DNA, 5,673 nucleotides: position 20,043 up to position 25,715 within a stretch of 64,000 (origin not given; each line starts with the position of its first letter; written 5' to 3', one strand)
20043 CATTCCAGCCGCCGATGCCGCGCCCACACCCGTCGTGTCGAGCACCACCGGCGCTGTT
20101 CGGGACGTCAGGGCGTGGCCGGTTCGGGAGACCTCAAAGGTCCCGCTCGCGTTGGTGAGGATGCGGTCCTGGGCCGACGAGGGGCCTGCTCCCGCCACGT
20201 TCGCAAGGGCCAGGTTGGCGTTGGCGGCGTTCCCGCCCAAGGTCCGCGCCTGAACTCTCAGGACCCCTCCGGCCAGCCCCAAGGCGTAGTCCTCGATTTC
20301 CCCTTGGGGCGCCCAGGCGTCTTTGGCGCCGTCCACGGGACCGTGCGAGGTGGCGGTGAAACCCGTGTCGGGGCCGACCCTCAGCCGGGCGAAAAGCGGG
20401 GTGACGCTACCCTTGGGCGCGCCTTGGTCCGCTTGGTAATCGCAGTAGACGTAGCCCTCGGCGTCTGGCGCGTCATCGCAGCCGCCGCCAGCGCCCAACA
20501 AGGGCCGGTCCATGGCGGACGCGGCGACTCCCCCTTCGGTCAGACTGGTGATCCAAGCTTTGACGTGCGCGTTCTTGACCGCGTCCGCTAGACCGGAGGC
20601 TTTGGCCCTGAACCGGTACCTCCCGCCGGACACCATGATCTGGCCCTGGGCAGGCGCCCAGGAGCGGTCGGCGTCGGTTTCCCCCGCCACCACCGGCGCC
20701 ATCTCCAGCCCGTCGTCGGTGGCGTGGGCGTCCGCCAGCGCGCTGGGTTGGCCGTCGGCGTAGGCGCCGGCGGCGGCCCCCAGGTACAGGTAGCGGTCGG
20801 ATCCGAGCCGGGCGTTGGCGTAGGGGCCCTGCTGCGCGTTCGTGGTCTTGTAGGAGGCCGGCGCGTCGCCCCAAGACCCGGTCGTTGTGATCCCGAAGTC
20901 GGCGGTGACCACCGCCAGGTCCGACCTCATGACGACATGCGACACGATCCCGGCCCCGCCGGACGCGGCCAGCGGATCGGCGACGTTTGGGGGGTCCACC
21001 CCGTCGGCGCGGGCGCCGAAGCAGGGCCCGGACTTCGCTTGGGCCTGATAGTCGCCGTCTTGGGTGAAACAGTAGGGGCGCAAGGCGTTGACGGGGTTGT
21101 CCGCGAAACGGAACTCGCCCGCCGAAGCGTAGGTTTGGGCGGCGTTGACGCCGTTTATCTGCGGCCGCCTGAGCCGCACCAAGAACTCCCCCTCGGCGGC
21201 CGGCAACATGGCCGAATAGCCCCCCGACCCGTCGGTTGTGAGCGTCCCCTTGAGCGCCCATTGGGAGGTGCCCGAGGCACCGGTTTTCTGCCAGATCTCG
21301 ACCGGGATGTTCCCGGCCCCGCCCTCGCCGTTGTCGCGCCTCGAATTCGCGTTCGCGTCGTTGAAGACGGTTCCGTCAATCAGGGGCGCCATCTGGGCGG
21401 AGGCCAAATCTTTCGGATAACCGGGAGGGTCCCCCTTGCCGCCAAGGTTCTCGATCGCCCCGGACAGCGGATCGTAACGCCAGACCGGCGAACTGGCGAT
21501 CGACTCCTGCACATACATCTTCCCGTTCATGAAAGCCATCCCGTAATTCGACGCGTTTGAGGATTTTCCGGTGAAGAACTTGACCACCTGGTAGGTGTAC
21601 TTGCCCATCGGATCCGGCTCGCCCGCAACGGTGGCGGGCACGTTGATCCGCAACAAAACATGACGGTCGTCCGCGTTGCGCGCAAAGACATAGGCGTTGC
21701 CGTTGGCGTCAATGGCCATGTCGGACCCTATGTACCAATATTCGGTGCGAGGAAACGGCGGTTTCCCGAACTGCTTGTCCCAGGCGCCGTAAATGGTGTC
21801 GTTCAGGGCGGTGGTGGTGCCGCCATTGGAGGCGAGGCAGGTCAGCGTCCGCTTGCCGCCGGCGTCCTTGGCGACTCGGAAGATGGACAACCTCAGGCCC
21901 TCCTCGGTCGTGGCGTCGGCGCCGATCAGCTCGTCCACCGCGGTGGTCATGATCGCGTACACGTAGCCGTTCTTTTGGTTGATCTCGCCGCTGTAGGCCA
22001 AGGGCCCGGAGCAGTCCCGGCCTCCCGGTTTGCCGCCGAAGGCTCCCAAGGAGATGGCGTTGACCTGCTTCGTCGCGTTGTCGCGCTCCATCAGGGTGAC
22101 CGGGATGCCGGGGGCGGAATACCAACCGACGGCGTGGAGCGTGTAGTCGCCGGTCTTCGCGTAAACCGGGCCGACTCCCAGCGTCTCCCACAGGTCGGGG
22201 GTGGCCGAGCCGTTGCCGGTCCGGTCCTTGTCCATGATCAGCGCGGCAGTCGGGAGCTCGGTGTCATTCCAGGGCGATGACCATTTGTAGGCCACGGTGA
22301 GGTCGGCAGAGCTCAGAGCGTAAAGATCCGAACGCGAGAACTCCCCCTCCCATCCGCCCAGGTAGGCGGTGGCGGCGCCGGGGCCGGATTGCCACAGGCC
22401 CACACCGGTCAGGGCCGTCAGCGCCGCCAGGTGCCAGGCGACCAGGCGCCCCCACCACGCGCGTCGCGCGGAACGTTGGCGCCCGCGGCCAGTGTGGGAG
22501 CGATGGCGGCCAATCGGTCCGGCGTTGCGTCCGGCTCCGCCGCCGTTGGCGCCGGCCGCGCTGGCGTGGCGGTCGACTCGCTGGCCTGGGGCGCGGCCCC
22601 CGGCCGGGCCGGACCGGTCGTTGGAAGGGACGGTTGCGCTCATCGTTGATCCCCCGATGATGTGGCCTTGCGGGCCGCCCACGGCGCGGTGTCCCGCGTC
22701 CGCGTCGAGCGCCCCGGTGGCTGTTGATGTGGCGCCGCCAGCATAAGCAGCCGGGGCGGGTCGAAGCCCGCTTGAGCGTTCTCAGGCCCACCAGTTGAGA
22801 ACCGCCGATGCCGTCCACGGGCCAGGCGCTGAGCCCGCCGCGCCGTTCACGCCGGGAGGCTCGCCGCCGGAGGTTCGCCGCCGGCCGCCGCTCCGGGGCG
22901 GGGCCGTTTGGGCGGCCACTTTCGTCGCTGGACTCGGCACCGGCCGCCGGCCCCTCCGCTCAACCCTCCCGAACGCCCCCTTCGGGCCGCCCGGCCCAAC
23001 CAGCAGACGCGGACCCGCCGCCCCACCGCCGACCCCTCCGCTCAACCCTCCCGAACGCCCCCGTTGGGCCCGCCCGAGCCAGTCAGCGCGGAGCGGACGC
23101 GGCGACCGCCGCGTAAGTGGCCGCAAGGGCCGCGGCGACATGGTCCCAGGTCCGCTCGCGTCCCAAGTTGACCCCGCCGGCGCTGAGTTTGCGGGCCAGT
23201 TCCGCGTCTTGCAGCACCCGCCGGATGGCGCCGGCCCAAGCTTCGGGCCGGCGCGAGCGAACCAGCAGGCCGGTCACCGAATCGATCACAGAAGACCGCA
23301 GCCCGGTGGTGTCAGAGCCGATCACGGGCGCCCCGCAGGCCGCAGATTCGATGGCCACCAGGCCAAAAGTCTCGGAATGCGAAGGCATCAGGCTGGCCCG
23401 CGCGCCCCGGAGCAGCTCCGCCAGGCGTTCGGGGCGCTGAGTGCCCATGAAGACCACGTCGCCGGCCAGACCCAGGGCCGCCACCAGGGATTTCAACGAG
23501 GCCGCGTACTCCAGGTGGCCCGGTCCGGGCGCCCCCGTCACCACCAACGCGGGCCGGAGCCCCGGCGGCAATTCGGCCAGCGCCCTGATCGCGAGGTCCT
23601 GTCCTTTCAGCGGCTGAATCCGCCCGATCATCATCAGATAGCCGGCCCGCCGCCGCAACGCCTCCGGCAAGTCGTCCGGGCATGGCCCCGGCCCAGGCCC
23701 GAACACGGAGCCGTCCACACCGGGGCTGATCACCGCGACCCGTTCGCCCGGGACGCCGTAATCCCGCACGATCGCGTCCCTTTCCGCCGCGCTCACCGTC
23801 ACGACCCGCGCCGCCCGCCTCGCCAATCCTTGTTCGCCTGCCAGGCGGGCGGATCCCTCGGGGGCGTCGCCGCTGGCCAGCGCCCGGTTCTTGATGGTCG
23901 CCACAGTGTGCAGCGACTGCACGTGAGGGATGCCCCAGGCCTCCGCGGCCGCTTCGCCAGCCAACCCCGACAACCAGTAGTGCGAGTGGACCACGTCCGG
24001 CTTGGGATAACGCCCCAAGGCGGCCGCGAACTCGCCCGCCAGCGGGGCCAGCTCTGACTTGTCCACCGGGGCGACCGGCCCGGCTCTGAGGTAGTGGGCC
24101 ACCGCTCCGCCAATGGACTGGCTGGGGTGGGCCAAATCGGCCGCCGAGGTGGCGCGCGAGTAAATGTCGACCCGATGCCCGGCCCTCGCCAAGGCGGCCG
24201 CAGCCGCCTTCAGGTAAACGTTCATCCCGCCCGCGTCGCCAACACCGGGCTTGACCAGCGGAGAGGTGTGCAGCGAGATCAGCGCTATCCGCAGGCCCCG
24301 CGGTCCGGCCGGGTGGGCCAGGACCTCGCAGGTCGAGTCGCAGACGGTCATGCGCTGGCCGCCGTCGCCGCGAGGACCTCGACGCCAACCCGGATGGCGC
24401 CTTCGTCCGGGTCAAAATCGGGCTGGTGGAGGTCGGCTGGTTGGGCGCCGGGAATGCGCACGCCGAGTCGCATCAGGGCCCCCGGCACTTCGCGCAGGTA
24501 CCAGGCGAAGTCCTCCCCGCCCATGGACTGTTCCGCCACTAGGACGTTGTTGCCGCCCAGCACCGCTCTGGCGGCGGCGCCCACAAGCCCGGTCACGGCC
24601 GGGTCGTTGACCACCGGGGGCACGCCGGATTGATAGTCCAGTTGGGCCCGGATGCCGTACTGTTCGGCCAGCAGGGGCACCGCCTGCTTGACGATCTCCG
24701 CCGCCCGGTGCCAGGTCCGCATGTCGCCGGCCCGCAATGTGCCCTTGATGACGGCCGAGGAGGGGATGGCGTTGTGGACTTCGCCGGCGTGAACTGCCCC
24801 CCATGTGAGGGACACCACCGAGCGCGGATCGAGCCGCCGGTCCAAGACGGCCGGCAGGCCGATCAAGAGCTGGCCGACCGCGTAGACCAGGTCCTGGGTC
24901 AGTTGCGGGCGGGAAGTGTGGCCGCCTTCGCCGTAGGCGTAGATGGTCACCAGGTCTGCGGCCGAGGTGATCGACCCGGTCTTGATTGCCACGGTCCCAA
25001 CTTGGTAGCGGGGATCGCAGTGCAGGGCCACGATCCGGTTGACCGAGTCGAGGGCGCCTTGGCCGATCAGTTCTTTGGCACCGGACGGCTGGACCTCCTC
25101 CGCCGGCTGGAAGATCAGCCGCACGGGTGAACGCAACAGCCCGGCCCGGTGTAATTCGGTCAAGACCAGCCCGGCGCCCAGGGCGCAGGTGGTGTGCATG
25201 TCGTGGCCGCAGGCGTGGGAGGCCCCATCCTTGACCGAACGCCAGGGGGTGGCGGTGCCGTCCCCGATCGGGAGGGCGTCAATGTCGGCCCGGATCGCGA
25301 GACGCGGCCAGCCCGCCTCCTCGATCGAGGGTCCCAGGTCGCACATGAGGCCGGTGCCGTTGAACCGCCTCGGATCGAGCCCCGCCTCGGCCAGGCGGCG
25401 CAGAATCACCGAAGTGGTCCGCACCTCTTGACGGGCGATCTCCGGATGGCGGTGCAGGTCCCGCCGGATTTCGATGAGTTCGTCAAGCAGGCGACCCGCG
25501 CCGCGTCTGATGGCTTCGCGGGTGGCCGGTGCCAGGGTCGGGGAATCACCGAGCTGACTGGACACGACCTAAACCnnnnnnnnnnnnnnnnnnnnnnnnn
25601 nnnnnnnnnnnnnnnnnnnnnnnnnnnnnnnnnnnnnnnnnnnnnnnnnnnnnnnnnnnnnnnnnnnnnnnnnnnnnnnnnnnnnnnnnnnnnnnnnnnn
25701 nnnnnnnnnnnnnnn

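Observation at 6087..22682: A 16.6-kb single ORF encoding a 5531-aa LPXTG adhesin-like protein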

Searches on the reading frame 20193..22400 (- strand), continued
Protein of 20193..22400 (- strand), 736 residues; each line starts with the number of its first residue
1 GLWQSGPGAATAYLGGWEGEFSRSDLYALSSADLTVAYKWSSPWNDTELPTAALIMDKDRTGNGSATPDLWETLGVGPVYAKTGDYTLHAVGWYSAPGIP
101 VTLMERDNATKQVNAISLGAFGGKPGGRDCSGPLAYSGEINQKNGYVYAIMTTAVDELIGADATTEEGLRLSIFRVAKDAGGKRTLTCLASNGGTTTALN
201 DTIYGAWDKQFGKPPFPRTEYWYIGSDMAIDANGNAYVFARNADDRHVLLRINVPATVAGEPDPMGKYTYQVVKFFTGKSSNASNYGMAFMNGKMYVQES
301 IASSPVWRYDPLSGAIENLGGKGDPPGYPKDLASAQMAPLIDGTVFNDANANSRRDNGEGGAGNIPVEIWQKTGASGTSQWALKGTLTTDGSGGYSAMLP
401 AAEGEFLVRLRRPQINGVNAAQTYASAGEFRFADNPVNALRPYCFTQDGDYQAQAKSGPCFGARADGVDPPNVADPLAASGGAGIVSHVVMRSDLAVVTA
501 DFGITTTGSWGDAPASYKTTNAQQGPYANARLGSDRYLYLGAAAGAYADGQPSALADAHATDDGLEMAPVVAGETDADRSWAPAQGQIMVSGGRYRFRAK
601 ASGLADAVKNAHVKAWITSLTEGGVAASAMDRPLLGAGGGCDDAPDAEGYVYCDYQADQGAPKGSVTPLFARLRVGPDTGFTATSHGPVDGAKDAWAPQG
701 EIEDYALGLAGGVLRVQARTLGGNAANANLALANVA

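Call 45: search_protein_families(library=pfam, alignment_id=A1, max_evalue=0.01)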
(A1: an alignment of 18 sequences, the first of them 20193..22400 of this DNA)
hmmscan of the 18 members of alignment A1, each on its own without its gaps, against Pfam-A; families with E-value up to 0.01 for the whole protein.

A. member 1, window:20193-22400:- (736 aa): 1 family
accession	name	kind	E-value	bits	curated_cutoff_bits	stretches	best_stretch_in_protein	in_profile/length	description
PF17210.9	SdrD_B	-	0.00055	20.5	29.7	1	344-414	6-68/112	SdrD B-like domain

B. families by the number of members that match (of 18 scanned): 10 families
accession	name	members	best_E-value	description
PF17210.9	SdrD_B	11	7e-12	SdrD B-like domain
PF20009.4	GEVED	4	0.0012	GEVED domain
PF24514.1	SpaA_4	3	1.2e-08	Prealbumin-like fold domain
PF20674.3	SpaA_3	2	2.9e-28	Prealbumin-like fold domain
PF02369.22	Big_1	2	1.7e-18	Bacterial Ig-like domain (group 1)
PF09134.16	Invasin_D3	2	2.3e-14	Invasin, domain 3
PF00630.25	Filamin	1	0.00029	Filamin/ABP280 repeat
PF21959.2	DUF6923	1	0.00048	Repeat of unknown function (DUF6923)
PF23616.1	Ig_GEX2_N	1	0.0044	GEX2 N-terminal Ig-like domain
PF03174.19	CHB_HEX_C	1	0.0068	Chitobiase/beta-hexosaminidase C-terminal domain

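Call 51: search_protein_representatives(alignment_id=A1)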
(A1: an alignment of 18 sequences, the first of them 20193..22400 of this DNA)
Query: 18 sequences, 1068 profile positions. Proteins with E-value up to 0.001 (for the whole library): 11643; up to 1e-10: 4620; up to 1e-30: 946. The best 150 are listed.
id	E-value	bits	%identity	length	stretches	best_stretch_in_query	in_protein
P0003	0.0e+00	1320.3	-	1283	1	8-1064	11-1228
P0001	0.0e+00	1208.0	-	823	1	9-817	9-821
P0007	0.0e+00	1171.6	-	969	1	3-937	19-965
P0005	0.0e+00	1156.9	-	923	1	24-933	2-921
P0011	0.0e+00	1143.5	-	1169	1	4-1064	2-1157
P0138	0.0e+00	1028.5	-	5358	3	25-1042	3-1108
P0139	7.1e-298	1007.7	-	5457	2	4-1029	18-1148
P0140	1.1e-291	987.3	-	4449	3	9-1000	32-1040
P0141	2.0e-289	979.8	-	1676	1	13-1004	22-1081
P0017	2.2e-288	976.3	-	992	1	1-1032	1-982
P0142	2.7e-287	972.7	-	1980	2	3-1043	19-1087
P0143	9.7e-287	970.8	-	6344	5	36-1023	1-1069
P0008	2.5e-281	952.9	-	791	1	3-795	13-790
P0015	2.4e-273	926.5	-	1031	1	53-1068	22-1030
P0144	1.7e-259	880.7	-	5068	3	3-1020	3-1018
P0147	2.5e-249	847.0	-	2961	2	6-1061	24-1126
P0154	2.6e-224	764.1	-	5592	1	37-1025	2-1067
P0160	2.4e-190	651.7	-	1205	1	29-1057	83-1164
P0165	1.8e-161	556.1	-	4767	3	4-969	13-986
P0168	1.9e-152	526.2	-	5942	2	54-1037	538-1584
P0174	2.4e-144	499.4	-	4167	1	11-1050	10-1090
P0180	1.1e-138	480.6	-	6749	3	20-1016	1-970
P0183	6.2e-136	471.5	-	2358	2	33-955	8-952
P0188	2.9e-132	459.4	-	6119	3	6-952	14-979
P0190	3.6e-131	455.7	-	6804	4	10-1031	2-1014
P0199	4.7e-123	428.9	-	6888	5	7-1028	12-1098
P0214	1.2e-111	391.1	-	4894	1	53-1011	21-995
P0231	1.1e-103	364.7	-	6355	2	19-1043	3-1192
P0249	7.4e-99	348.8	-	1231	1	49-1066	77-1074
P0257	1.8e-95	337.6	-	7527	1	84-1029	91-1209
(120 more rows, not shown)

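Call 53: list_cluster_members(proteins=[P0138, P0139, P0143, P0144, P0154, P0180, P0190, P0199, P0257, P0231])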
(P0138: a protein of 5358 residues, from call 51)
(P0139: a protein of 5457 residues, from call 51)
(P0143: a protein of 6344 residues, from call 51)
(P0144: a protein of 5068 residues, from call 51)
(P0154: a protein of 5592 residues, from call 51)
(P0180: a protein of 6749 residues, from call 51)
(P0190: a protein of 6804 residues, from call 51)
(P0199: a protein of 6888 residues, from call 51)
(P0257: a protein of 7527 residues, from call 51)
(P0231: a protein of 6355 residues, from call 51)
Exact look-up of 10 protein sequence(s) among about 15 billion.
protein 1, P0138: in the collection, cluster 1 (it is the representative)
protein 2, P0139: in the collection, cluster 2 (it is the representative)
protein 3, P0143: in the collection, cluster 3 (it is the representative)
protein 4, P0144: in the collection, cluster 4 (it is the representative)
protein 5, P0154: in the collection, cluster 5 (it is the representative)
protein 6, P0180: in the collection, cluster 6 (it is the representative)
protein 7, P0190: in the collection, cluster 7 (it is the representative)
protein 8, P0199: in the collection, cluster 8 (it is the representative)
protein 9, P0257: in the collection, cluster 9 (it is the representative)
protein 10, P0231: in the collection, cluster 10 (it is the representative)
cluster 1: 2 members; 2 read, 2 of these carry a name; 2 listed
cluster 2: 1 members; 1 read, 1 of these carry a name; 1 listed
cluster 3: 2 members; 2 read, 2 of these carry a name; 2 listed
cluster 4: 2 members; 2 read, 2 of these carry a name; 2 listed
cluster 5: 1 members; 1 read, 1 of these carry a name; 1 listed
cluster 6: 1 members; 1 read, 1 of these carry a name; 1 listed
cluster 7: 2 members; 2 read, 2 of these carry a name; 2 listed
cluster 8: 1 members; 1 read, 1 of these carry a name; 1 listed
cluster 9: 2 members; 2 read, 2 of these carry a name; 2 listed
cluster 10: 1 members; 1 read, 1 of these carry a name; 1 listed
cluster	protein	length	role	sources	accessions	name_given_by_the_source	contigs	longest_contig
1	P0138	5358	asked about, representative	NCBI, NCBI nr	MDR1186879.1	MAG: Ig-like domain-containing protein [Bifidobacteriaceae bacterium] | Ig-like domain-containing protein [Bifidobacteriaceae bacterium]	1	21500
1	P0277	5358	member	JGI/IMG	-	protocatechuate 3,4-dioxygenase beta subunit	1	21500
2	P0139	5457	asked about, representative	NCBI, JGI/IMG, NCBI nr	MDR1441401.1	MAG: Ig-like domain-containing protein [Bifidobacteriaceae bacterium] | hypothetical protein | Ig-like domain-containing protein [Bifidobacteriaceae bacterium]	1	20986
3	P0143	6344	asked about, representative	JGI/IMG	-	hypothetical protein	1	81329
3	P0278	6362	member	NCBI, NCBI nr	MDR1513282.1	MAG: Ig-like domain-containing protein [Propionibacteriaceae bacterium] | Ig-like domain-containing protein [Propionibacteriaceae bacterium]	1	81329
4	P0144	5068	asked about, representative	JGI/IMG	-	adhesin/invasin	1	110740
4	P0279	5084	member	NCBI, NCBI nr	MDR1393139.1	MAG: Ig-like domain-containing protein [Bifidobacteriaceae bacterium] | Ig-like domain-containing protein [Bifidobacteriaceae bacterium]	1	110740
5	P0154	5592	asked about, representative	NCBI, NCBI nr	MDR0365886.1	MAG: Ig-like domain-containing protein [Bifidobacteriaceae bacterium] | Ig-like domain-containing protein [Bifidobacteriaceae bacterium]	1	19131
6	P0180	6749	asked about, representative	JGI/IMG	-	hypothetical protein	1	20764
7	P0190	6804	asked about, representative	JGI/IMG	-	adhesin/invasin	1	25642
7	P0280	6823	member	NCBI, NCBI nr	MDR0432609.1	MAG: Ig-like domain-containing protein [Bifidobacteriaceae bacterium] | Ig-like domain-containing protein [Bifidobacteriaceae bacterium]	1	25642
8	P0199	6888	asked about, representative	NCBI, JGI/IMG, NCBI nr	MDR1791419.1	MAG: Ig-like domain-containing protein [Propionibacteriaceae bacterium] | adhesin/invasin | Ig-like domain-containing protein [Propionibacteriaceae bacterium]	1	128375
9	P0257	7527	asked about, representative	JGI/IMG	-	hypothetical protein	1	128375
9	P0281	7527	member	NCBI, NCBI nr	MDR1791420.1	MAG: Ig-like domain-containing protein [Propionibacteriaceae bacterium] | Ig-like domain-containing protein [Propionibacteriaceae bacterium]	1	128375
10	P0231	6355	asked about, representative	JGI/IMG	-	hypothetical protein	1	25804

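Call 74: list_cluster_members(proteins=[P0141, P0147, P0160, P0165, P0168, P0174, P0183, P0188, P0214, P0249])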
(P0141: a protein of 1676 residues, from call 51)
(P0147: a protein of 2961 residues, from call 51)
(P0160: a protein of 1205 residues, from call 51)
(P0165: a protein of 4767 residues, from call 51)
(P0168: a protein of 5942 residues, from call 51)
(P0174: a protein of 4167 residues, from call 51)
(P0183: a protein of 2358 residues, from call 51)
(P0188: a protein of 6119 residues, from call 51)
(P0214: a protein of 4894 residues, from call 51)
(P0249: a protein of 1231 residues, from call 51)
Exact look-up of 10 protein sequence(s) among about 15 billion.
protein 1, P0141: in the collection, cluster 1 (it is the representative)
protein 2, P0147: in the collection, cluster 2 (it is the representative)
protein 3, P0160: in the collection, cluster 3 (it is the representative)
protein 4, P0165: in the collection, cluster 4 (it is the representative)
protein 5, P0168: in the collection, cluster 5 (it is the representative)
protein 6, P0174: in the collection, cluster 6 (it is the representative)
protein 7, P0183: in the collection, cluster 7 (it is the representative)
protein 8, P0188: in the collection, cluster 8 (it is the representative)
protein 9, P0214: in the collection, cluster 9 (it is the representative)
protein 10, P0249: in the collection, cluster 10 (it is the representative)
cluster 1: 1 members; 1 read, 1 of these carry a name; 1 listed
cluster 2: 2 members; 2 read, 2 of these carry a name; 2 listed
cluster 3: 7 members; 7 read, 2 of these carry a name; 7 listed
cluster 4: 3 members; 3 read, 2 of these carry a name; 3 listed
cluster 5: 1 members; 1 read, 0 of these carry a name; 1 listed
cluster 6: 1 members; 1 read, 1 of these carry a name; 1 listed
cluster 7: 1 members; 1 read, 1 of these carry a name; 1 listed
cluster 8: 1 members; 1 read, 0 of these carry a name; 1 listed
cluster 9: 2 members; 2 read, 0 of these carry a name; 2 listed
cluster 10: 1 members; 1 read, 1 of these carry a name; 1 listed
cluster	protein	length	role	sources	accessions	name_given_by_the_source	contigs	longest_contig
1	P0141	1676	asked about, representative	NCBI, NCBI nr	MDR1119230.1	MAG: hypothetical protein LBL01_08065, partial [Bifidobacteriaceae bacterium] | hypothetical protein [Bifidobacteriaceae bacterium]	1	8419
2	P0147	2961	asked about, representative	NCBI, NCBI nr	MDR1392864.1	MAG: Ig-like domain-containing protein [Bifidobacteriaceae bacterium] | Ig-like domain-containing protein [Bifidobacteriaceae bacterium]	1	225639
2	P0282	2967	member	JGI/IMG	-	hypothetical protein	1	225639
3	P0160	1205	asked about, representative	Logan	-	-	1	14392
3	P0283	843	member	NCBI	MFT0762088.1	SdrD B-like domain-containing protein [Actinomyces sp. F1_1611]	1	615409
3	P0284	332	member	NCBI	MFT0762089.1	hypothetical protein VRY54_03380 [Actinomyces sp. F1_1611]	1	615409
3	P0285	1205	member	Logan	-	-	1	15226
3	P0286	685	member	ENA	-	-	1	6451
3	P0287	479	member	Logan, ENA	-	-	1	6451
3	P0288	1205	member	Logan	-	-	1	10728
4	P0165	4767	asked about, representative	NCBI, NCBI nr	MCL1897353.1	MAG: Ig-like domain-containing protein, partial [Micrococcales bacterium] | Ig-like domain-containing protein [Micrococcales bacterium]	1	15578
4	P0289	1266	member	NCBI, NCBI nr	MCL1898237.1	MAG: Ig-like domain-containing protein, partial [Micrococcales bacterium] | Ig-like domain-containing protein [Micrococcales bacterium]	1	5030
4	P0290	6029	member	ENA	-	-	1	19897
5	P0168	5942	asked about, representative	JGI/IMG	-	-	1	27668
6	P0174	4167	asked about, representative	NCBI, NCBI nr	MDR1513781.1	MAG: Ig-like domain-containing protein, partial [Propionibacteriaceae bacterium] | Ig-like domain-containing protein [Propionibacteriaceae bacterium]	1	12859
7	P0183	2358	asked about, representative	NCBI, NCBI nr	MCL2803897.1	MAG: hypothetical protein FWD29_08130, partial [Micrococcales bacterium] | hypothetical protein [Micrococcales bacterium]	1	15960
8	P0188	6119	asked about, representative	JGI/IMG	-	-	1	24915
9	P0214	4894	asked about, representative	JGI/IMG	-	-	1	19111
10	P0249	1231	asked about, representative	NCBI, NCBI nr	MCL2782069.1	MAG: Ig-like domain-containing protein, partial [Actinomycetia bacterium] | Ig-like domain-containing protein [Actinomycetes bacterium]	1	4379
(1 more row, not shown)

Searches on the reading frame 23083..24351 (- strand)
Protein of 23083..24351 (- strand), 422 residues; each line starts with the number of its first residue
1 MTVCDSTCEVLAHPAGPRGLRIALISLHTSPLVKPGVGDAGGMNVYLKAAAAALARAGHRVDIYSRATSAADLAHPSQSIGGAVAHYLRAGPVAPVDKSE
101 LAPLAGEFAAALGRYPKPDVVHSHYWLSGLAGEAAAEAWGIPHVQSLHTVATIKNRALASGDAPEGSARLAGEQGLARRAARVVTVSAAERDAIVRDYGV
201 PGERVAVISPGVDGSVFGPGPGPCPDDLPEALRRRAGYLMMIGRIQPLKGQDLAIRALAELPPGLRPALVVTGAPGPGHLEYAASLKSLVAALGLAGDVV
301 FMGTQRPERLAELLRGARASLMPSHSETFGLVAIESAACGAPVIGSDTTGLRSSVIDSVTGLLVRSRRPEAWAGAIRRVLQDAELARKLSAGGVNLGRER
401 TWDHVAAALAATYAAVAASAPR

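Call 13: search_protein_families(library=pfam, proteins=[window:23083-24351:-], max_evalue=0.001)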
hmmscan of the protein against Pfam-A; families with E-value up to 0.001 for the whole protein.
window:23083-24351:- (422 aa): 7 families
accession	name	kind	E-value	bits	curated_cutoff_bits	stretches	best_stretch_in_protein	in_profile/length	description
PF00534.26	Glycos_transf_1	-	9.6e-33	113.6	26.4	1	238-391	17-167/172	Glycosyl transferases group 1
PF13579.12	Glyco_trans_4_4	-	2e-30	106.6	29.7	1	41-211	1-158/158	Glycosyl transferase 4-like domain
PF13439.12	Glyco_transf_4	-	3.7e-29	102.4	28.5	1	41-213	2-167/170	Glycosyltransferase Family 4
PF20706.3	GT4-conflict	-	8.7e-29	101.1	26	1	40-409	11-385/385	Family 4 Glycosyltransferase in conflict systems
PF13692.12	Glyco_trans_1_4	-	3.8e-26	92.5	27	1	238-382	3-142/142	Glycosyl transferases group 1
PF13524.12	Glyco_trans_1_2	-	9e-07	29.4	25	1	298-409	28-142/144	Glycosyl transferase-like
PF08323.17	Glyco_transf_5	-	0.00015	22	22.7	0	107-158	120-170/239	Starch synthase catalytic domain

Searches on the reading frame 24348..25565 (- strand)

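Call 13: search_protein_families(library=pfam, proteins=[window:24348-25565:-], max_evalue=0.001)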
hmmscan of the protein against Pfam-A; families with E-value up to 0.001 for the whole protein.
window:24348-25565:- (405 aa): 1 family
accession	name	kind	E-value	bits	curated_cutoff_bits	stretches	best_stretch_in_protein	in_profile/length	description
PF01546.33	Peptidase_M20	-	9.6e-39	133.9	24.6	1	90-402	1-204/206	Peptidase family M20/M25/M40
